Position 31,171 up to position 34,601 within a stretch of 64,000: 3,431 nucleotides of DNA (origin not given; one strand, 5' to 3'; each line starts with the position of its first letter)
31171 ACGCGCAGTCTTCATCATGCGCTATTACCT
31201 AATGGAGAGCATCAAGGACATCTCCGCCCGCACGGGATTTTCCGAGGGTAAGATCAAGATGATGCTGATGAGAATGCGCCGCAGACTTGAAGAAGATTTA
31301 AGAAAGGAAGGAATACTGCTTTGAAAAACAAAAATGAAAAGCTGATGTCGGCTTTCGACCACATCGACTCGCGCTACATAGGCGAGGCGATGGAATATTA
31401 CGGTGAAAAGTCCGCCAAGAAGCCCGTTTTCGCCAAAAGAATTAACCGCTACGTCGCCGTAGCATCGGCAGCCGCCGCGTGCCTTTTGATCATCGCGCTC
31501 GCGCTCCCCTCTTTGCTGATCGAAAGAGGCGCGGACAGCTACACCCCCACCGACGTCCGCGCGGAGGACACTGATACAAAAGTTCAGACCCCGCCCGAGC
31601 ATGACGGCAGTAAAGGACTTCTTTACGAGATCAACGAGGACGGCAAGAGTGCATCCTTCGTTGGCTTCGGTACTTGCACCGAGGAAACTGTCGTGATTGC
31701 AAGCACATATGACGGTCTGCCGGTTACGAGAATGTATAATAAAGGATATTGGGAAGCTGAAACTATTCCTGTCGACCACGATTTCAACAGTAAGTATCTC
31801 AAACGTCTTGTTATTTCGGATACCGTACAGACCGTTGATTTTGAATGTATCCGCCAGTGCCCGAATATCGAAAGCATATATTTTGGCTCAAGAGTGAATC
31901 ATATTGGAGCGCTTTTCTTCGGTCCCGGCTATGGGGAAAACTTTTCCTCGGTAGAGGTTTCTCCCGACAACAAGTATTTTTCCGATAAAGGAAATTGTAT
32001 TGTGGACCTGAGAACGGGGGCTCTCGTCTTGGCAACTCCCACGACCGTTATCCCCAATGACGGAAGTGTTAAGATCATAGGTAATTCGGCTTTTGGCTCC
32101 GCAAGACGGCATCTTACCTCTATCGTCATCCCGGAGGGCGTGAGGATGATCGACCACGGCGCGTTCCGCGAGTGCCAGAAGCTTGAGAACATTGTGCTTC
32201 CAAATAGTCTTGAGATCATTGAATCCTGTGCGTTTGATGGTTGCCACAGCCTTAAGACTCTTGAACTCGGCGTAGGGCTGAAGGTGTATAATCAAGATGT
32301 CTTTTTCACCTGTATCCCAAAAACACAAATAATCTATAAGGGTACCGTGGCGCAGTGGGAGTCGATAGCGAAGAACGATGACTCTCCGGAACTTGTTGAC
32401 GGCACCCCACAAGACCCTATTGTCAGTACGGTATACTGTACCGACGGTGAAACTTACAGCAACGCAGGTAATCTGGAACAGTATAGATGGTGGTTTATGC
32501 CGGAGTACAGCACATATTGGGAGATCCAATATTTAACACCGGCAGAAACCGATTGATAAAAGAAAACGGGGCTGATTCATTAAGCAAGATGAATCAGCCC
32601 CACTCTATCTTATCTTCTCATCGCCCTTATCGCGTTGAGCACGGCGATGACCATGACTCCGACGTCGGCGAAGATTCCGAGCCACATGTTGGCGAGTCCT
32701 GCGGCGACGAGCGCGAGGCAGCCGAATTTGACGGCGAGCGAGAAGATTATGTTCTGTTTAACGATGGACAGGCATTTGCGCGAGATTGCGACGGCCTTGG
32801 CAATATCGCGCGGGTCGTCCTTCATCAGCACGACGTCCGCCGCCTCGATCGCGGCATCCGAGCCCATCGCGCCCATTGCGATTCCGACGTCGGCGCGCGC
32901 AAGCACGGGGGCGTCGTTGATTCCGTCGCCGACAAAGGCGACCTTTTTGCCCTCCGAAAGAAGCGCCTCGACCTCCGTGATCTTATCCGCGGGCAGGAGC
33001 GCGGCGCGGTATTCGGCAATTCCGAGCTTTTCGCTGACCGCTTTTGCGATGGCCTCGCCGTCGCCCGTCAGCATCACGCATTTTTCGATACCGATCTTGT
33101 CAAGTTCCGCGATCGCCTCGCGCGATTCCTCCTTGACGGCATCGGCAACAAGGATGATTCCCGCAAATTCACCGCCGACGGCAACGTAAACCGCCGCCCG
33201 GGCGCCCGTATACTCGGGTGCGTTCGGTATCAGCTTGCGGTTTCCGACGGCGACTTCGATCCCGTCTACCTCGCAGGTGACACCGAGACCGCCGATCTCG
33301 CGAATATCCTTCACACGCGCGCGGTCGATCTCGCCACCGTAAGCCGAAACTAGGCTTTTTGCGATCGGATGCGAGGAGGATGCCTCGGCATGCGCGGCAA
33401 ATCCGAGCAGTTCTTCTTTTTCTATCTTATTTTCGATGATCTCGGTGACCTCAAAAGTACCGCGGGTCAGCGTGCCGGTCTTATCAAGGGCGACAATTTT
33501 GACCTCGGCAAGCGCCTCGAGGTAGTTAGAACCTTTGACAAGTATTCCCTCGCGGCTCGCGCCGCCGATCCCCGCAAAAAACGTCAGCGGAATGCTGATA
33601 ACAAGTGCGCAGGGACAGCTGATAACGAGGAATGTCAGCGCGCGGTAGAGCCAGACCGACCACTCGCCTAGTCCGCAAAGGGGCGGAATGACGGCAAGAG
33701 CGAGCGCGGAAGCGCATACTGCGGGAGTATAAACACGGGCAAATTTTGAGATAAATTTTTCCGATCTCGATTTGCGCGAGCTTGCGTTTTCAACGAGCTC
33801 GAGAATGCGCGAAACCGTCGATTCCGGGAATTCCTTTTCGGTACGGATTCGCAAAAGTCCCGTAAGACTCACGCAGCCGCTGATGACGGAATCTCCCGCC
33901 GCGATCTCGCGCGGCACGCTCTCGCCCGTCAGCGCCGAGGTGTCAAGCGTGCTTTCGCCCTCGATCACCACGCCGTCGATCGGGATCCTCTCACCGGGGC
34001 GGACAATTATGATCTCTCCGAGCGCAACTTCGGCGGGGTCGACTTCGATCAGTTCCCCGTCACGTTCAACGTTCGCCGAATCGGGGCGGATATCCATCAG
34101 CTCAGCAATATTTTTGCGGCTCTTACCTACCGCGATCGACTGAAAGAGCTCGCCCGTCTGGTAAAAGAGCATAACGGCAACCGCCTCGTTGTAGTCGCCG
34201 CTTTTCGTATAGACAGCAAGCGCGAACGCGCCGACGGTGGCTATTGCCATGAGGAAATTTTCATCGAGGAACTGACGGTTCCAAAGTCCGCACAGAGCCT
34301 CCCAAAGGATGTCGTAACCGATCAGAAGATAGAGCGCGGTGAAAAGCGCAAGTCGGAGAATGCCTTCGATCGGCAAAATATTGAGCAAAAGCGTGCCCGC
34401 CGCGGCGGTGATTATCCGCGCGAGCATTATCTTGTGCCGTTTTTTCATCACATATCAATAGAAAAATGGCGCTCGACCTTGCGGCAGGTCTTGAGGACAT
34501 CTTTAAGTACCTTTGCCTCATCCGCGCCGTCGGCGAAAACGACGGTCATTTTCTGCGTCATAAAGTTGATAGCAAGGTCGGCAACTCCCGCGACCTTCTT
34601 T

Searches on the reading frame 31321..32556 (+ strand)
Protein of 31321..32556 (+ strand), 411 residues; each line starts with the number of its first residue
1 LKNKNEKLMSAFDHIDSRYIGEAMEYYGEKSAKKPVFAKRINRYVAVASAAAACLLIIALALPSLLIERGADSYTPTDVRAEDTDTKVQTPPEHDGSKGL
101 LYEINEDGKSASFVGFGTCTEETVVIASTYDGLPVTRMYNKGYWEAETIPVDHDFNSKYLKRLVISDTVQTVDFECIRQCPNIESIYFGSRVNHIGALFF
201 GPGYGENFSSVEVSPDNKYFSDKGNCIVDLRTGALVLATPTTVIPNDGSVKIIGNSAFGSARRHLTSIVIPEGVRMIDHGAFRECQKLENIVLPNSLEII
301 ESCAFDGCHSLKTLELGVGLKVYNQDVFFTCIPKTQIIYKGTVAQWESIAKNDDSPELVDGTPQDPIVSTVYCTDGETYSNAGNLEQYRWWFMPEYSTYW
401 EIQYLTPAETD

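Call 12: search_protein_families(library=pfam, proteins=[window:31321-32556:+], max_evalue=0.01)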
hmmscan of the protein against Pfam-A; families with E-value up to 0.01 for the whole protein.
window:31321-32556:+ (411 aa): 2 families
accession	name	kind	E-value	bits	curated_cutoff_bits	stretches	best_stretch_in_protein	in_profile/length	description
PF13306.12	LRR_5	-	6.5e-23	81.5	27.7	2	251-344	1-91/127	BspA type Leucine rich repeat region (6 copies)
PF13855.12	LRR_8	-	0.0023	18.1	27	0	275-316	14-56/61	Leucine rich repeat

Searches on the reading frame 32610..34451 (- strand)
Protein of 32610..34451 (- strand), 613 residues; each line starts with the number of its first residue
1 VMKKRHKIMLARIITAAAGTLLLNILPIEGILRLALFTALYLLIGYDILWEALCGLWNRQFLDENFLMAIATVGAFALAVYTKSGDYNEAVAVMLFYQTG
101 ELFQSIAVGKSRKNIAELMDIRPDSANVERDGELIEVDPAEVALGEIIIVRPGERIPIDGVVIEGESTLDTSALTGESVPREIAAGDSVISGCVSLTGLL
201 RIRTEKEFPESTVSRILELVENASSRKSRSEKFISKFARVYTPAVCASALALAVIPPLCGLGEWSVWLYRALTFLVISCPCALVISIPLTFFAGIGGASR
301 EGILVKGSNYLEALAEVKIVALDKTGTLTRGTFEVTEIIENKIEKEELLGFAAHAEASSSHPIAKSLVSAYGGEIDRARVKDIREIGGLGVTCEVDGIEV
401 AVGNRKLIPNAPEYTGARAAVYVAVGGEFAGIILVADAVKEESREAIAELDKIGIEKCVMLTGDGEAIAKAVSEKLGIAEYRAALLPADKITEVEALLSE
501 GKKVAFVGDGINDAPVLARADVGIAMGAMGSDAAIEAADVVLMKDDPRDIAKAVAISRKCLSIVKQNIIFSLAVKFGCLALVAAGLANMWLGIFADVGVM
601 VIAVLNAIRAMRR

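Call 93: search_protein_families(library=pfam, proteins=[window:32610-34451:-], max_evalue=0.00001)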
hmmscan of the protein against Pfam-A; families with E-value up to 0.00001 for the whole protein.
window:32610-34451:- (613 aa): 2 families
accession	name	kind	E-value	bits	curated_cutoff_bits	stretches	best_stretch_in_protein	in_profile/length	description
PF00122.25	E1-E2_ATPase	-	5.9e-50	169.7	28.1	1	122-300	3-180/181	E1-E2 ATPase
PF00702.32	Hydrolase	-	1.2e-28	101.2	26.4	1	317-521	1-191/191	haloacid dehalogenase-like hydrolase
